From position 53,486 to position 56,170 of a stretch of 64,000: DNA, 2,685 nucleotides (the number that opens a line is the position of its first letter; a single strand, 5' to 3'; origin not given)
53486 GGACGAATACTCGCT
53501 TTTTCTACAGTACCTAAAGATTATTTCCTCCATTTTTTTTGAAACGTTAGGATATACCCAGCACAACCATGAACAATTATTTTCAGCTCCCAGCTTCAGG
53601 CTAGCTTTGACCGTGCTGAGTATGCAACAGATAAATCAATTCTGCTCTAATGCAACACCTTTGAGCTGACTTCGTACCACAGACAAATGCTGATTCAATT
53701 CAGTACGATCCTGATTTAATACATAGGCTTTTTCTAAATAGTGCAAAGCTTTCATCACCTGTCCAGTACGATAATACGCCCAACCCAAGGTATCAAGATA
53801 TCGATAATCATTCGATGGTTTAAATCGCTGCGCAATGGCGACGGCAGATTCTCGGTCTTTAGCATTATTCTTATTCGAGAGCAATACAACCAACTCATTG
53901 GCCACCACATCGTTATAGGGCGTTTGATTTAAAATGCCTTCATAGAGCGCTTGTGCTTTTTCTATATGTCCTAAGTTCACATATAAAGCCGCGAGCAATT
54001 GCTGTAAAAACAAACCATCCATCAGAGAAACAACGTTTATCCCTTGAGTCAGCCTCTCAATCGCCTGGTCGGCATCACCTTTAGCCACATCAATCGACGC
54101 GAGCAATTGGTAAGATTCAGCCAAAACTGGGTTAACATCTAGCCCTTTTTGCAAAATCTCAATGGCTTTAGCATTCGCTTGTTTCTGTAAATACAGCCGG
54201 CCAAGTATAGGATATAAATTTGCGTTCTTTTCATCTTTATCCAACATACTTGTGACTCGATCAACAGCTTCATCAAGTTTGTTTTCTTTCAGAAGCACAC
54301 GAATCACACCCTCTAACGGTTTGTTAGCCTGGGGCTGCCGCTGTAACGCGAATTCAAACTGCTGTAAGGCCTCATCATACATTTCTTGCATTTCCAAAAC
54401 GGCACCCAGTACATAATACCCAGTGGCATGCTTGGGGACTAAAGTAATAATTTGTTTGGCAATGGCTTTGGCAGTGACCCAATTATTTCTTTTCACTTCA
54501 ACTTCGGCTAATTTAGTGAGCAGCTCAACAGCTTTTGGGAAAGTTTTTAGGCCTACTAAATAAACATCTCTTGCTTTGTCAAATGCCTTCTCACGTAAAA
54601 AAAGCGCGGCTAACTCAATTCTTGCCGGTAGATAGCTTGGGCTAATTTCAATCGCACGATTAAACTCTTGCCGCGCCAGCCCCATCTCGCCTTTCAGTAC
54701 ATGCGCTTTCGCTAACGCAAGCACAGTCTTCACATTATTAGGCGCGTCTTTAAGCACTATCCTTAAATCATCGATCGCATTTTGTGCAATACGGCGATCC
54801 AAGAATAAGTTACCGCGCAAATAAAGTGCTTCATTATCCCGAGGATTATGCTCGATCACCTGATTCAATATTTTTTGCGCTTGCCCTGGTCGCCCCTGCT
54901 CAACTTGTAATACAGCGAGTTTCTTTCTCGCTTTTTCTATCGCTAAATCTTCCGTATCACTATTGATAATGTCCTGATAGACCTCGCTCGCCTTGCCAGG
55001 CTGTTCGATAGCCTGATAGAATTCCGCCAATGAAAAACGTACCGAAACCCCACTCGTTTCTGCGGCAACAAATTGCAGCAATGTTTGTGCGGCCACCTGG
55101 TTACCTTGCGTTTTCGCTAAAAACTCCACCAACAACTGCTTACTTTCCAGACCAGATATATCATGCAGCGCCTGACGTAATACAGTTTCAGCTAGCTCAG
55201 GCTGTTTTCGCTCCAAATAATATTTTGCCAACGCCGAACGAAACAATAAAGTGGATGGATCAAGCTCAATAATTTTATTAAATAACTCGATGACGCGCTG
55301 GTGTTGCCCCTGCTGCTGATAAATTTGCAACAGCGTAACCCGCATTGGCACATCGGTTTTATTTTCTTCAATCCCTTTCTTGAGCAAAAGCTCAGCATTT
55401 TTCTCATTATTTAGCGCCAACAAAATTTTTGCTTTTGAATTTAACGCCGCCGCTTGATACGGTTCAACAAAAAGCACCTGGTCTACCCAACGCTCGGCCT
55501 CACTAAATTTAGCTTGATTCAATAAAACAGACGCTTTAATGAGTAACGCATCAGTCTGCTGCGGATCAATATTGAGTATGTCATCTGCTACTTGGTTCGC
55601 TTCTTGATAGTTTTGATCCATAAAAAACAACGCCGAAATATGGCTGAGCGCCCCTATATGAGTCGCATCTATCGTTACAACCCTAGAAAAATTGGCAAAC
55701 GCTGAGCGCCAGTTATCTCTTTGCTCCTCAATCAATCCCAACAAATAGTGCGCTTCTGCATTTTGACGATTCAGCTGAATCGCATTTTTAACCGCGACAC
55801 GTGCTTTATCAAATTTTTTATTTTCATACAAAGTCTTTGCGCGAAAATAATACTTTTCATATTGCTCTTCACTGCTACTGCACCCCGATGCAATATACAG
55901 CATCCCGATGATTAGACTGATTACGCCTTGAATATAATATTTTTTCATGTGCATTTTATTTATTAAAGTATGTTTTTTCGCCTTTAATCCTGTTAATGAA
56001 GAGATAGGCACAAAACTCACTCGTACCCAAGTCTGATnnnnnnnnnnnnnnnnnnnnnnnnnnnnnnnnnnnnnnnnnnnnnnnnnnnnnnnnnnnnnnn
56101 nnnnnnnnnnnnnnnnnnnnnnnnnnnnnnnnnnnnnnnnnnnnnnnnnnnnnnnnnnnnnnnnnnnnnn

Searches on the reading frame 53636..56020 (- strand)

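Call 75: search_protein_families(library=pfam, proteins=[window:53636-56020:-], max_evalue=0.00001)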
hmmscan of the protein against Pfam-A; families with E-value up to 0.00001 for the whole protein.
window:53636-56020:- (794 aa): 23 families
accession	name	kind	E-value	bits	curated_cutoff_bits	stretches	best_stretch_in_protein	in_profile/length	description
PF14559.12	TPR_19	-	2.6e-43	146.6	25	0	576-642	1-67/68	Tetratricopeptide repeat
PF13428.12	TPR_14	-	3.3e-40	132.8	23.5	0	364-404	3-43/44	Tetratricopeptide repeat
PF13432.12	TPR_16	-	2.9e-39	133.5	32.7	1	368-429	3-64/65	Tetratricopeptide repeat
PF07719.23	TPR_2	-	4.1e-36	120.5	27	0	740-770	2-32/34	Tetratricopeptide repeat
PF00515.34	TPR_1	-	9e-28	95.4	27.8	0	533-564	2-33/34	Tetratricopeptide repeat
PF13181.12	TPR_8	-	2.3e-27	93.2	25.7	0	228-256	5-33/34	Tetratricopeptide repeat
PF12895.13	ANAPC3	-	1e-23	83.8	27.2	0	48-110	17-78/82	Anaphase-promoting complex, cyclosome, subunit 3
PF13424.12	TPR_12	-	1.6e-23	83.1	30.1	0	500-561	5-74/77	Tetratricopeptide repeat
PF13431.12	TPR_17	-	3.2e-22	77.3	24.4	0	522-553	3-34/34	Tetratricopeptide repeat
PF13371.12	TPR_9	-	4.1e-18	65.6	35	0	510-565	7-62/73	Tetratricopeptide repeat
PF23914.1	TPR_CcmH_CycH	-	6.4e-18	65.5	42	0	419-531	39-154/158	Cytochrome c-type biogenesis protein H TPR domain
PF25063.1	ARM_TT21_C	-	2.2e-17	64.1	35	1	52-156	92-198/209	Tetratricopeptide repeat protein 21 C-terminal ARM domain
PF25062.1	ARM_TT21_N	-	2.6e-17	63.8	40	0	50-167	96-213/222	Tetratricopeptide repeat protein 21 N-terminal ARM repeat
PF13414.12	TPR_11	-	3.4e-15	55.9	26.8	0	63-97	3-37/42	TPR repeat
PF13174.12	TPR_6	-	1.5e-12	47.7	26.3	0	367-393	5-31/33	Tetratricopeptide repeat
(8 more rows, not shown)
